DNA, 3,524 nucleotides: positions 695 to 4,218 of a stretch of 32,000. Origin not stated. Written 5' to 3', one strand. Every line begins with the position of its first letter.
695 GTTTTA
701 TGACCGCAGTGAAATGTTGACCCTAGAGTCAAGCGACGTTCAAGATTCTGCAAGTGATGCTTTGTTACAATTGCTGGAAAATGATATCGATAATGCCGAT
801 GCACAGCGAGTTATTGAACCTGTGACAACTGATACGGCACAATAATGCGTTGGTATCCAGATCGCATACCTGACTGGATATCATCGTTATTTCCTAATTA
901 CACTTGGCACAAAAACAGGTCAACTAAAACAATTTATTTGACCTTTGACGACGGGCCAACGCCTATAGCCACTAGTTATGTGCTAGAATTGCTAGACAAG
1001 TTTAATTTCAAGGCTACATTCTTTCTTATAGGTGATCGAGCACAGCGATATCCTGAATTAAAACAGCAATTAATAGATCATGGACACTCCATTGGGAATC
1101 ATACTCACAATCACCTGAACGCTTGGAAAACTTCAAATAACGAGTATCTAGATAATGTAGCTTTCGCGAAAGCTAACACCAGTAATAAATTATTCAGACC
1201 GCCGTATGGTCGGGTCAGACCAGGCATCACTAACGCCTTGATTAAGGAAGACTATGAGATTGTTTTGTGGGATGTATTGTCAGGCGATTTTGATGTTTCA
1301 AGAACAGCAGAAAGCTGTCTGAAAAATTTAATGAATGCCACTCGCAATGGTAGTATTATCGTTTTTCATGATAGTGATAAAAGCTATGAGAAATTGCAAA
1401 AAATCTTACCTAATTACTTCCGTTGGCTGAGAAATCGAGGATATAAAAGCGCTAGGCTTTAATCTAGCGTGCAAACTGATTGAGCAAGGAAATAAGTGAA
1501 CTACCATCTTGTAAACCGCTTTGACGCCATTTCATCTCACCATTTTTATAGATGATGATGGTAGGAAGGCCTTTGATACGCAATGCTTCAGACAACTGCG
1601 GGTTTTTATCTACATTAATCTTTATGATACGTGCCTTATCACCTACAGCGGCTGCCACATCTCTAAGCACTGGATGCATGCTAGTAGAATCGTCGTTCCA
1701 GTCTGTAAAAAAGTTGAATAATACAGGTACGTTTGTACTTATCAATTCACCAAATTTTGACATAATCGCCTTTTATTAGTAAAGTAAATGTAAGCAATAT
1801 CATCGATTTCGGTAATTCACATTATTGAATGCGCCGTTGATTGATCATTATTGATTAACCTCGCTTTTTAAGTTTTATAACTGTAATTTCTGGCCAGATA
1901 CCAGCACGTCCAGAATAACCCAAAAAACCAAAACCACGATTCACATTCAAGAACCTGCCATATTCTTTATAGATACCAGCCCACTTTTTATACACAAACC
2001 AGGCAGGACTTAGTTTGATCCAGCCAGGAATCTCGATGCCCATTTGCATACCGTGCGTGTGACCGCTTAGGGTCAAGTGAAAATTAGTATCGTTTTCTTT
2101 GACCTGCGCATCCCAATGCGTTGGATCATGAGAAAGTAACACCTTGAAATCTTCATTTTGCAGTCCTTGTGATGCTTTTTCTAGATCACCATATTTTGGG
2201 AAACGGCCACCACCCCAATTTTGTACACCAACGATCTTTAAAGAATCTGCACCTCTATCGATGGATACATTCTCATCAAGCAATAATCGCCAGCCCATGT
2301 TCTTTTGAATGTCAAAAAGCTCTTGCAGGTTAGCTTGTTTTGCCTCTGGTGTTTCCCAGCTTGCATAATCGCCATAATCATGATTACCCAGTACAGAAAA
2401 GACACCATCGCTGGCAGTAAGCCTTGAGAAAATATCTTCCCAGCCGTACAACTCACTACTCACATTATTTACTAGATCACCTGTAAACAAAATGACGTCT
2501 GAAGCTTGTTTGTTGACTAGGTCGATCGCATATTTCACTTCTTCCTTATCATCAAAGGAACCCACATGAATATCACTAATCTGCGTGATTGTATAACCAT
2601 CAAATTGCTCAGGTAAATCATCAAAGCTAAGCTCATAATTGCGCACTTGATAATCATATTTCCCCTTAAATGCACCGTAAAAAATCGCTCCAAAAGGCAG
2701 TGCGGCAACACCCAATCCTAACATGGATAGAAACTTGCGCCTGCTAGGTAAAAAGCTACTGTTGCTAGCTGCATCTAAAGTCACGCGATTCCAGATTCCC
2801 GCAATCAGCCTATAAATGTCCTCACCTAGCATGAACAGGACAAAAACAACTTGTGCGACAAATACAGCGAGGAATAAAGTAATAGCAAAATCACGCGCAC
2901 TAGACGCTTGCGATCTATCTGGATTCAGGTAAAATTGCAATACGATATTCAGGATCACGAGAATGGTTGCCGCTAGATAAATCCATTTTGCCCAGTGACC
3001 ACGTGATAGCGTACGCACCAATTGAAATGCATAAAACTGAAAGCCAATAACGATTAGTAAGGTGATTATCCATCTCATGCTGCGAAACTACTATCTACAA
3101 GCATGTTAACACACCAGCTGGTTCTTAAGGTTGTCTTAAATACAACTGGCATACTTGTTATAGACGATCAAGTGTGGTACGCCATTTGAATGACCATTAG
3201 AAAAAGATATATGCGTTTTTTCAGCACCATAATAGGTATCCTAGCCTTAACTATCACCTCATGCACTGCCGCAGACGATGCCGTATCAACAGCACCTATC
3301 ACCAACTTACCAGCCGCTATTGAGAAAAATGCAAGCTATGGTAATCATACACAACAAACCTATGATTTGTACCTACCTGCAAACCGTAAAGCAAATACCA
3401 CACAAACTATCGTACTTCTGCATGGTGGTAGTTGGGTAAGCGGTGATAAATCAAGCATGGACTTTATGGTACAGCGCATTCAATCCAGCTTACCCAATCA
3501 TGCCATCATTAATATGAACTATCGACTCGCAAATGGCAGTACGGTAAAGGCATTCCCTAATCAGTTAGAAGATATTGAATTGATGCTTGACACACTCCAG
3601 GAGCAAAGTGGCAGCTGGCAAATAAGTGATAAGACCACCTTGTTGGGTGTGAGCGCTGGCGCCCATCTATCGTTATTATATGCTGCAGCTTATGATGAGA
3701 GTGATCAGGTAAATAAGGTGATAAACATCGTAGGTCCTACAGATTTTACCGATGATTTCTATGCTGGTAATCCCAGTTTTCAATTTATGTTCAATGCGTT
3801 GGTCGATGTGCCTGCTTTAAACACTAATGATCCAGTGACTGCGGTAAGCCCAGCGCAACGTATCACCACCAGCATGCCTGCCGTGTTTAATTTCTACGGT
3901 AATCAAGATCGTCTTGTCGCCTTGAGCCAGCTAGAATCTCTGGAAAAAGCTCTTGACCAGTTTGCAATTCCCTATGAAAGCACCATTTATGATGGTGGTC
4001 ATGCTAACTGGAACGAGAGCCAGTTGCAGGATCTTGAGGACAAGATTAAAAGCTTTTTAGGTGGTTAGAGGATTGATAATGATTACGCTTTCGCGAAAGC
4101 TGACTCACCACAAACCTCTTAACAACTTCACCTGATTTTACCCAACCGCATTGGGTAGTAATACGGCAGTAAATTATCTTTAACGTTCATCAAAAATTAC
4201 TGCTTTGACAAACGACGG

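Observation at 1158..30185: Hyper-iterated 14-bp perfect palindrome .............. dispersed across the whole window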

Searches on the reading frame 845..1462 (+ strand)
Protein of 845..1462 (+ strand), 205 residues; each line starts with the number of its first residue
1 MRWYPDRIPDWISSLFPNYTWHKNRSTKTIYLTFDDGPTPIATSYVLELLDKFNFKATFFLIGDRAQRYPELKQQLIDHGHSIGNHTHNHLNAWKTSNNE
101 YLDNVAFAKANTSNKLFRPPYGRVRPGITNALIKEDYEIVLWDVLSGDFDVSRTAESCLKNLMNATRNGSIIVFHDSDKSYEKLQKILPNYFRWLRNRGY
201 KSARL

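Call 45: search_protein_families(library=pfam, proteins=[window:845-1462:+], max_evalue=0.00001)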
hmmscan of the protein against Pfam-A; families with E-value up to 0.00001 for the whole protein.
window:845-1462:+ (205 aa): 1 family
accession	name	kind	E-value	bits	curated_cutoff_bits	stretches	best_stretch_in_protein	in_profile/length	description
PF01522.26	Polysacc_deac_1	-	1.7e-26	93.1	23.1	1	23-137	2-121/124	Polysaccharide deacetylase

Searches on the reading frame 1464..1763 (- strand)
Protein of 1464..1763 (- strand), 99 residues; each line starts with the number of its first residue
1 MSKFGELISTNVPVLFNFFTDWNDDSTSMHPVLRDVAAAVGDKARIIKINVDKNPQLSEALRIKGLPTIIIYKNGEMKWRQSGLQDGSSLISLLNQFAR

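Call 45: search_protein_families(library=pfam, proteins=[window:1464-1763:-], max_evalue=0.00001)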
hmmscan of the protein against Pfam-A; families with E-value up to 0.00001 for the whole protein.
window:1464-1763:- (99 aa): 1 family
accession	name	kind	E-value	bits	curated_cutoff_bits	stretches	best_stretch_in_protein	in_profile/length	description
PF00085.26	Thioredoxin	-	6e-14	52.3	23.5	1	3-95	9-102/103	Thioredoxin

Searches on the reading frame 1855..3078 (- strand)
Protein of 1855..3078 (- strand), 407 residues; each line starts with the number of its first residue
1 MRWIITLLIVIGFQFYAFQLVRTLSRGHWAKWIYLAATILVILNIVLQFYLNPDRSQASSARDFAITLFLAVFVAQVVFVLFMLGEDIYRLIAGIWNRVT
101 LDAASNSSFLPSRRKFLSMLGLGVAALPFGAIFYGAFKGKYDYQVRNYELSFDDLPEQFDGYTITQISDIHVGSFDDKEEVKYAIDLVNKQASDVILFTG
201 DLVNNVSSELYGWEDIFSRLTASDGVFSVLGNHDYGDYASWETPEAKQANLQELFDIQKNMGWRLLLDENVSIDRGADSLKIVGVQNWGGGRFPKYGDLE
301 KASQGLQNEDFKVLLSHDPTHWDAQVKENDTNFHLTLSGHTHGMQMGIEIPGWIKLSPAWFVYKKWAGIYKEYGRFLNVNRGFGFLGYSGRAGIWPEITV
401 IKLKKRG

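Call 45: search_protein_families(library=pfam, proteins=[window:1855-3078:-], max_evalue=0.00001)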
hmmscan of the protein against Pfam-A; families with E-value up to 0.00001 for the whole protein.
window:1855-3078:- (407 aa): 2 families
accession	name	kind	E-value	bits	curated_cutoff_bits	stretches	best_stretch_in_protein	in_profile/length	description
PF00149.33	Metallophos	-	2e-15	58.2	21.5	1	163-343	2-190/191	Calcineurin-like phosphoesterase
PF12850.12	Metallophos_2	-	7.5e-06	26.5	27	0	164-345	3-120/154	Calcineurin-like phosphoesterase superfamily domain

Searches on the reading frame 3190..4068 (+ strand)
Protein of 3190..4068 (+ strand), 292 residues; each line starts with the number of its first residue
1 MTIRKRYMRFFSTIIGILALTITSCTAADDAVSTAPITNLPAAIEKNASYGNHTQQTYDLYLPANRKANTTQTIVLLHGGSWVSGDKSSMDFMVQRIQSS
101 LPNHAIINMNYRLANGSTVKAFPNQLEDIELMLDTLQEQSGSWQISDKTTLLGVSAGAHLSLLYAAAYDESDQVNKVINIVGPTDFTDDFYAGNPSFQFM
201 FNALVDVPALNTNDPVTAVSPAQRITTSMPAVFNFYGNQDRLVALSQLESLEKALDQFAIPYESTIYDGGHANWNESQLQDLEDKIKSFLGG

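Call 45: search_protein_families(library=pfam, proteins=[window:3190-4068:+], max_evalue=0.00001)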
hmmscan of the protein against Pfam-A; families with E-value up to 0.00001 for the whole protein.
window:3190-4068:+ (292 aa): 3 families
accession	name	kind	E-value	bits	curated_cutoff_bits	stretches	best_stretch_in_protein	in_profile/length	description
PF20434.5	BD-FAE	-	3.6e-31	108.8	26.8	1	59-255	2-215/215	BD-FAE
PF07859.19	Abhydrolase_3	-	6.7e-11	42.8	25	1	74-186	1-112/210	alpha/beta hydrolase fold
PF00561.26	Abhydrolase_1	-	2.7e-06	27.7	25.8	0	74-206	3-129/245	alpha/beta hydrolase fold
